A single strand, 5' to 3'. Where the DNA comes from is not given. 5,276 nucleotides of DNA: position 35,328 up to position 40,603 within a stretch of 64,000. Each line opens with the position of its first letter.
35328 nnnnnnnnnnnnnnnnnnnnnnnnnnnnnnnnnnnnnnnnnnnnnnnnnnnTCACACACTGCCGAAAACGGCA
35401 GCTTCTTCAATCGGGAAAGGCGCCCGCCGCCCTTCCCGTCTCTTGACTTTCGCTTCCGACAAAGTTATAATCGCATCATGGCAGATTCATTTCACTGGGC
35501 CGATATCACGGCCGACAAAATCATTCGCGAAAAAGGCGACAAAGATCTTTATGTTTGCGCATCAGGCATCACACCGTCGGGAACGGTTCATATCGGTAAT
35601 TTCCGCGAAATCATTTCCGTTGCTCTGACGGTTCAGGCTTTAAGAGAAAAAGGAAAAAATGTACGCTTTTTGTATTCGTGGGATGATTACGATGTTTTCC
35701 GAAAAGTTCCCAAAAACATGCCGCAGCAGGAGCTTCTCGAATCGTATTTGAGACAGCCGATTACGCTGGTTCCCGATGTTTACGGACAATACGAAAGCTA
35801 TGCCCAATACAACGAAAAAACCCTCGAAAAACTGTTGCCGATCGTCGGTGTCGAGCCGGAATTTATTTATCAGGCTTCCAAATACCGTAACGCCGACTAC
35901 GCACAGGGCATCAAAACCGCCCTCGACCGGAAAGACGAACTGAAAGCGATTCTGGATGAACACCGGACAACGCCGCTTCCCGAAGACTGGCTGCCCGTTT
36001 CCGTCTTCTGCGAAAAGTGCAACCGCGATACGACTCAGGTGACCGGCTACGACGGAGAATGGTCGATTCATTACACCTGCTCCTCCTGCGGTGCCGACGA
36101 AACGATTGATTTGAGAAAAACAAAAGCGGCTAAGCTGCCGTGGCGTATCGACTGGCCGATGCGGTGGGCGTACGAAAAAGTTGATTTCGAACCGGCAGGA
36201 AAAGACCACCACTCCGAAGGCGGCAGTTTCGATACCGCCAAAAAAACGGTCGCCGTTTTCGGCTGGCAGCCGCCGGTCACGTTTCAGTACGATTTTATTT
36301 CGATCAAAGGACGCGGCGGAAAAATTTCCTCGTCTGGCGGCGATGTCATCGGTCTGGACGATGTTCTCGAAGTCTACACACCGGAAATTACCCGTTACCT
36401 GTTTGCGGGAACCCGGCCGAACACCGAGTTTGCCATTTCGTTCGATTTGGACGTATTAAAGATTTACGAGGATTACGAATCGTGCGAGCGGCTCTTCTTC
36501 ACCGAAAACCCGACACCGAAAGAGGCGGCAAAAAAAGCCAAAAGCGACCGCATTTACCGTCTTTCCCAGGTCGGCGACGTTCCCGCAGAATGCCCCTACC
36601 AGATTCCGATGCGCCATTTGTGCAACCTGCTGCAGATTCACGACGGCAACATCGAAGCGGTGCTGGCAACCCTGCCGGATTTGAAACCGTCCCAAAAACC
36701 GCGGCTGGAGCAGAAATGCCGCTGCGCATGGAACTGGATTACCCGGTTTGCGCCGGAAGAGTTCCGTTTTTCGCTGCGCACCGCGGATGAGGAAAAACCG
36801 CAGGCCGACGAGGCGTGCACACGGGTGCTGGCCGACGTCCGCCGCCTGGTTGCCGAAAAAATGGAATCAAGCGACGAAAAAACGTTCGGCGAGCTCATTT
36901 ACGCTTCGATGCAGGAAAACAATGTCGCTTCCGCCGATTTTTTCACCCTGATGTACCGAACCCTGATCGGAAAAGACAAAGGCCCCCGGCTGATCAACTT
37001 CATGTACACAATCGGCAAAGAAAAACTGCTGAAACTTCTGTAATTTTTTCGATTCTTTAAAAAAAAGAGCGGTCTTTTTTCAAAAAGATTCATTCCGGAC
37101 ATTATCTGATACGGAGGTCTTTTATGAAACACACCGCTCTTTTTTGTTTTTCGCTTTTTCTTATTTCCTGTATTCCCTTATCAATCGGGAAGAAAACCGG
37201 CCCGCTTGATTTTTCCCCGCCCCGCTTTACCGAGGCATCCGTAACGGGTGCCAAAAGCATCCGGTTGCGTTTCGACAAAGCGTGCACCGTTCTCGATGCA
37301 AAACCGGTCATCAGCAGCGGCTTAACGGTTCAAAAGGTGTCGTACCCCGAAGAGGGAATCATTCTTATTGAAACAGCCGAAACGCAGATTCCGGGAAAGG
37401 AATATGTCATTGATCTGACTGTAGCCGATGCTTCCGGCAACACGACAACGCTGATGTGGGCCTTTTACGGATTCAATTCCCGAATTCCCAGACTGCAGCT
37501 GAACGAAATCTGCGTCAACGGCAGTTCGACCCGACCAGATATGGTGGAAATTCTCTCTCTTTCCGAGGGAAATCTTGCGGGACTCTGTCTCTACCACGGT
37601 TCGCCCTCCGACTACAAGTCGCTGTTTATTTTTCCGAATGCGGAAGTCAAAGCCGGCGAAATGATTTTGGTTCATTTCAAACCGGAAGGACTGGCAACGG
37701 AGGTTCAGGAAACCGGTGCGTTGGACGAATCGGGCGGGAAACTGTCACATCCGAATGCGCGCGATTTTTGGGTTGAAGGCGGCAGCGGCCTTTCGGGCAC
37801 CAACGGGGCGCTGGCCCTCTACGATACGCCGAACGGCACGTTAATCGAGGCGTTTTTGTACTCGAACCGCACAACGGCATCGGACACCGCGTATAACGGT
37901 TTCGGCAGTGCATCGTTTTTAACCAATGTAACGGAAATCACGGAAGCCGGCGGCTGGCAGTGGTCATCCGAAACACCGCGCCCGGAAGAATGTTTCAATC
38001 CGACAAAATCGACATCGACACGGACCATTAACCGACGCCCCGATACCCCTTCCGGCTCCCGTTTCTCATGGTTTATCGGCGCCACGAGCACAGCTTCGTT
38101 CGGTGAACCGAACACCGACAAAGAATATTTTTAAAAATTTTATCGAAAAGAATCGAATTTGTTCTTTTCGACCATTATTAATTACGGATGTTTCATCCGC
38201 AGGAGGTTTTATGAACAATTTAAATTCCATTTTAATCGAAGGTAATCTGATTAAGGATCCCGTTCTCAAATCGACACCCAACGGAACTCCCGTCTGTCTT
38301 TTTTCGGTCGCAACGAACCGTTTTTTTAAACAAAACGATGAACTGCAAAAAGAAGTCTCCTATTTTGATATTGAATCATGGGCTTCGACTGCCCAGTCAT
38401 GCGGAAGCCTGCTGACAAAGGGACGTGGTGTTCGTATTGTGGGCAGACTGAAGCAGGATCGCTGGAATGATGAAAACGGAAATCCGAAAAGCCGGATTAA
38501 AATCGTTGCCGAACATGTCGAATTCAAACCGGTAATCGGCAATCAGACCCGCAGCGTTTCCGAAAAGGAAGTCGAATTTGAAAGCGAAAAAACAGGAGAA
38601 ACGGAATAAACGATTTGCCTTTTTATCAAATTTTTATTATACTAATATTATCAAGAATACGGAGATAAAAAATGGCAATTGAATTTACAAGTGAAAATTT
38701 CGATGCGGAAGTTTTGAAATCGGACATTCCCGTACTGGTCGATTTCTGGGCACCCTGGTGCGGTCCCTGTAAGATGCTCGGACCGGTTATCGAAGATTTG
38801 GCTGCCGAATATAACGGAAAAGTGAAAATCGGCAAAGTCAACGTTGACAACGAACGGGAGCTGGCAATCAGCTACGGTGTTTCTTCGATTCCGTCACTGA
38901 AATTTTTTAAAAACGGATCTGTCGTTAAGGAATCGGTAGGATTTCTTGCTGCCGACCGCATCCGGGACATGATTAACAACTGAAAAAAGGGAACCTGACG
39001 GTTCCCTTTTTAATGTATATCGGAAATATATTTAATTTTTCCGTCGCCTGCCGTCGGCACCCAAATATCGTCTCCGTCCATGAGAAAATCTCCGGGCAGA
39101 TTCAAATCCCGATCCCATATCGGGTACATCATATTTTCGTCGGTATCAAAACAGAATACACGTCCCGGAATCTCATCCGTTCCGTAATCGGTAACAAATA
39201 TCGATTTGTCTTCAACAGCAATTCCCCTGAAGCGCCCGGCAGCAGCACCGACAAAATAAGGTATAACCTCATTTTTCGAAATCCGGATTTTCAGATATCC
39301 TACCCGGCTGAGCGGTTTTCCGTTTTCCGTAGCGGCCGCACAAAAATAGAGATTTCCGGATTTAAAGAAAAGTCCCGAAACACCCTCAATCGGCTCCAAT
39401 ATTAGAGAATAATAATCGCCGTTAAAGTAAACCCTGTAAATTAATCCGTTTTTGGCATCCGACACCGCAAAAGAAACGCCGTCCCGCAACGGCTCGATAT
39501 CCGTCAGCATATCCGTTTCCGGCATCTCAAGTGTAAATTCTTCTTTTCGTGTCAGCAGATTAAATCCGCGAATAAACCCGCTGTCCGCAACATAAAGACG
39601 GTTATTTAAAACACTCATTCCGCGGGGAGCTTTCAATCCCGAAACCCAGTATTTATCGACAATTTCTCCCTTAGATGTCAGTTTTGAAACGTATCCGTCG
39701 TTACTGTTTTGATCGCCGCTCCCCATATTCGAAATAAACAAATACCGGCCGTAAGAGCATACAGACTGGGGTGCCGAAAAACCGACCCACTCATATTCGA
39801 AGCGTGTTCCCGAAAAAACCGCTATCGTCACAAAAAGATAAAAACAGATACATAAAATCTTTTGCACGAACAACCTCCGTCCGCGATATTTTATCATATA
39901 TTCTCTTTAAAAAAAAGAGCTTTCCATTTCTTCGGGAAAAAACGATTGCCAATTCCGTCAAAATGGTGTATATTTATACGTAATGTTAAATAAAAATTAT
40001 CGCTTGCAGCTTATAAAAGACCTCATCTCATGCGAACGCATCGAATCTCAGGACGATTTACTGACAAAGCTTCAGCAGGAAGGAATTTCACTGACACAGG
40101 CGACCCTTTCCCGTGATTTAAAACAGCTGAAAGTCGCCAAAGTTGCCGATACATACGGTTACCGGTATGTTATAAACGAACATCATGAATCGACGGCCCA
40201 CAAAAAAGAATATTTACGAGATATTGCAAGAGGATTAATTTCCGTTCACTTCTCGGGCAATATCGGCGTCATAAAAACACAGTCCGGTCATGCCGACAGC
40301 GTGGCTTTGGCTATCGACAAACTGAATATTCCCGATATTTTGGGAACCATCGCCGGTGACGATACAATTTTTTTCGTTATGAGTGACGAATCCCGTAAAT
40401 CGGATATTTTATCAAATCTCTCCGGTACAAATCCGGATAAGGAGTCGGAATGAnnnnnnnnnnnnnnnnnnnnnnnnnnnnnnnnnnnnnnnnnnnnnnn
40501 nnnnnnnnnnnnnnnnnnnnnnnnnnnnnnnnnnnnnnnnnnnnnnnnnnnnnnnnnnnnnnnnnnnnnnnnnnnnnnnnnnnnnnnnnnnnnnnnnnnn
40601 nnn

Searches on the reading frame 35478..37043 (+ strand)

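Call 3: search_protein_families(library=pfam, proteins=[window:35478-37043:+], max_evalue=0.01)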
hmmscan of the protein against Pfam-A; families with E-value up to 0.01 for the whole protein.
window:35478-37043:+ (521 aa): 4 families
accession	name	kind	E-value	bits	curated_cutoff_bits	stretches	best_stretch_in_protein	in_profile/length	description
PF01921.24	tRNA-synt_1f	-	2.2e-126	422.1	27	1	6-365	2-359/360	tRNA synthetases class I (K)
PF01406.26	tRNA-synt_1e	-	6e-06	26.3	27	0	20-72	8-58/301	tRNA synthetases class I (C) catalytic domain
PF09334.17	tRNA-synt_1g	-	1.1e-05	24.8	20.1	0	278-316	323-361/391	tRNA synthetases class I (M)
PF19269.4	Anticodon_2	-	0.0011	19.9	23.6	1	440-519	57-135/141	Anticodon binding domain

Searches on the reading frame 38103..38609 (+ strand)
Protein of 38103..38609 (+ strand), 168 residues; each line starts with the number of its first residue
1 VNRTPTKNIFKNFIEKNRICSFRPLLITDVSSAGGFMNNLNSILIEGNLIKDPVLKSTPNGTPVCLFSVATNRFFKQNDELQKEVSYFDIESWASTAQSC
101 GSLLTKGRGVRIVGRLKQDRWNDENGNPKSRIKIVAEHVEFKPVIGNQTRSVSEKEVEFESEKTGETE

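Call 12: search_protein_families(library=pfam, proteins=[window:38103-38609:+], max_evalue=0.001)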
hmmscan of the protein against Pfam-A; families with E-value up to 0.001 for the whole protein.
window:38103-38609:+ (168 aa): 1 family
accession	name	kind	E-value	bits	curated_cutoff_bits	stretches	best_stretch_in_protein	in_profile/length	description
PF00436.31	SSB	-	2.6e-27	95.3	26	1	40-141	1-103/104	Single-strand binding protein family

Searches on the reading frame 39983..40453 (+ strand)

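Call 18: search_protein_families(library=pfam, proteins=[window:39983-40453:+], max_evalue=0.001)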
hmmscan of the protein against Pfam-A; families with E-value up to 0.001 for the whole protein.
window:39983-40453:+ (156 aa): 2 families
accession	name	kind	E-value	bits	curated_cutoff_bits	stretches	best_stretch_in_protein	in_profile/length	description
PF02863.23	Arg_repressor_C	-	2.3e-22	79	25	1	83-146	3-66/68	Arginine repressor, C-terminal domain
PF01316.27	Arg_repressor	-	1.4e-17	63.7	27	1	3-67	2-67/70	Arginine repressor, DNA binding domain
